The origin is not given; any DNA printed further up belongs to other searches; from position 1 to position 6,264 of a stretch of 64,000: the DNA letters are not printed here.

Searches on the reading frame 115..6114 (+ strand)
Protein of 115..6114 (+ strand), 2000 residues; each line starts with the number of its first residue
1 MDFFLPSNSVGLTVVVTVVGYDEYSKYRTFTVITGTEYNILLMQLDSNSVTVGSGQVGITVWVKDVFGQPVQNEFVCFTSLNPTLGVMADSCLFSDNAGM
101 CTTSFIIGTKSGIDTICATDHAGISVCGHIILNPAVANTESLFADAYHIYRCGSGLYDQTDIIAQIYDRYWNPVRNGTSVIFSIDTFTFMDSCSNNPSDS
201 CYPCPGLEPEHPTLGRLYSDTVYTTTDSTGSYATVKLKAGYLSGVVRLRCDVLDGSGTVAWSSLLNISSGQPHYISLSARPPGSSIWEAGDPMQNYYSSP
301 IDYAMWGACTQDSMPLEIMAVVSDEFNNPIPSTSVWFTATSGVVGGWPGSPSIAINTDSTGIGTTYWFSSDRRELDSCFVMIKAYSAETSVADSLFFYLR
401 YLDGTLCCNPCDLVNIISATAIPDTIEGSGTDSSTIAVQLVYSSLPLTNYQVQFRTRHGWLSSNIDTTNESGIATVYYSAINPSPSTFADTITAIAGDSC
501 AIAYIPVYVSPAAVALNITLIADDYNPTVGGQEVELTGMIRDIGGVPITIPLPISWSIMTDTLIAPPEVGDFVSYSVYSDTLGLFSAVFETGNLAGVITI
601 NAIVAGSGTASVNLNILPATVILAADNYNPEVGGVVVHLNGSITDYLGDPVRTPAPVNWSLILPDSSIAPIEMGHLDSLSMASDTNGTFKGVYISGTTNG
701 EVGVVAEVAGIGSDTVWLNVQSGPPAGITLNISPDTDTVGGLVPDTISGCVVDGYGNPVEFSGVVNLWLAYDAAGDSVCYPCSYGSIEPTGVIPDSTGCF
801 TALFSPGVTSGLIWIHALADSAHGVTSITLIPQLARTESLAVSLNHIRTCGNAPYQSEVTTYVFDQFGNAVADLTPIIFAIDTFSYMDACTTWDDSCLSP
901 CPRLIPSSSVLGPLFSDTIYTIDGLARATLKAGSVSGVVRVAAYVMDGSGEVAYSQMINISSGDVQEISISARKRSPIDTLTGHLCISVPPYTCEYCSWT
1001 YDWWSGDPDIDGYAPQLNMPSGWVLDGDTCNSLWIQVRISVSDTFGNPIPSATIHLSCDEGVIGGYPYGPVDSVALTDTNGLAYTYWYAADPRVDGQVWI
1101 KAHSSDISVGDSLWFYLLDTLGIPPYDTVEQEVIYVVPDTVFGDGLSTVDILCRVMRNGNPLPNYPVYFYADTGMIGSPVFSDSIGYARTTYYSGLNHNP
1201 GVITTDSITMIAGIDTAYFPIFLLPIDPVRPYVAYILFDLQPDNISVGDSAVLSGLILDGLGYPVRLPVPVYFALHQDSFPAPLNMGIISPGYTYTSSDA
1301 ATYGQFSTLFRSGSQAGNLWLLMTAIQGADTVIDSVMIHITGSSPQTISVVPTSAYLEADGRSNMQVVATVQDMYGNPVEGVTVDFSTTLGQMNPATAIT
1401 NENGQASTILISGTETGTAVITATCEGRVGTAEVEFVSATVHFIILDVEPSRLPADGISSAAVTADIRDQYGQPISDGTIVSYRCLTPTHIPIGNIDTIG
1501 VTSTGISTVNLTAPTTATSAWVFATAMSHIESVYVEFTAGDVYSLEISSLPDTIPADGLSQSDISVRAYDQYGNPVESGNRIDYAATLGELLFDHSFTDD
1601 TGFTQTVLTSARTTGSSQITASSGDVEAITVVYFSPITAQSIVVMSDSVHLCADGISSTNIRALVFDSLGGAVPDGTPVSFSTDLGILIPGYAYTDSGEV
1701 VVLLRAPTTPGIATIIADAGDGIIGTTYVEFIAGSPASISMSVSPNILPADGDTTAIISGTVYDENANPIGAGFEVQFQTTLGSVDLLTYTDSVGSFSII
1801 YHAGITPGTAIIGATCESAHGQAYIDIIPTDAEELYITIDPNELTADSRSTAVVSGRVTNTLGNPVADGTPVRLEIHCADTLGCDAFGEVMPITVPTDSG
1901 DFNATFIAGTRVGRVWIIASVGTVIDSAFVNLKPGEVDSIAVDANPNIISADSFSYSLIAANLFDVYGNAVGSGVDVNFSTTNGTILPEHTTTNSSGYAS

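Call 75: search_protein_families(library=pfam, proteins=[window:115-6114:+], max_evalue=0.00001)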
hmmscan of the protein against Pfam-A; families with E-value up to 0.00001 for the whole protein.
window:115-6114:+ (2000 aa): 3 families
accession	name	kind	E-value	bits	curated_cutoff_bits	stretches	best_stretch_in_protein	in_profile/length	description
PF02369.22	Big_1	-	7.9e-78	257.1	34.9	2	1352-1437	6-93/93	Bacterial Ig-like domain (group 1)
PF09134.16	Invasin_D3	-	5.4e-62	206.8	33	4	1347-1438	6-97/98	Invasin, domain 3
PF18565.7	Glyco_hydro2_C5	-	1.2e-06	28.7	32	0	1349-1427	2-96/103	Glycoside hydrolase family 2 C-terminal domain 5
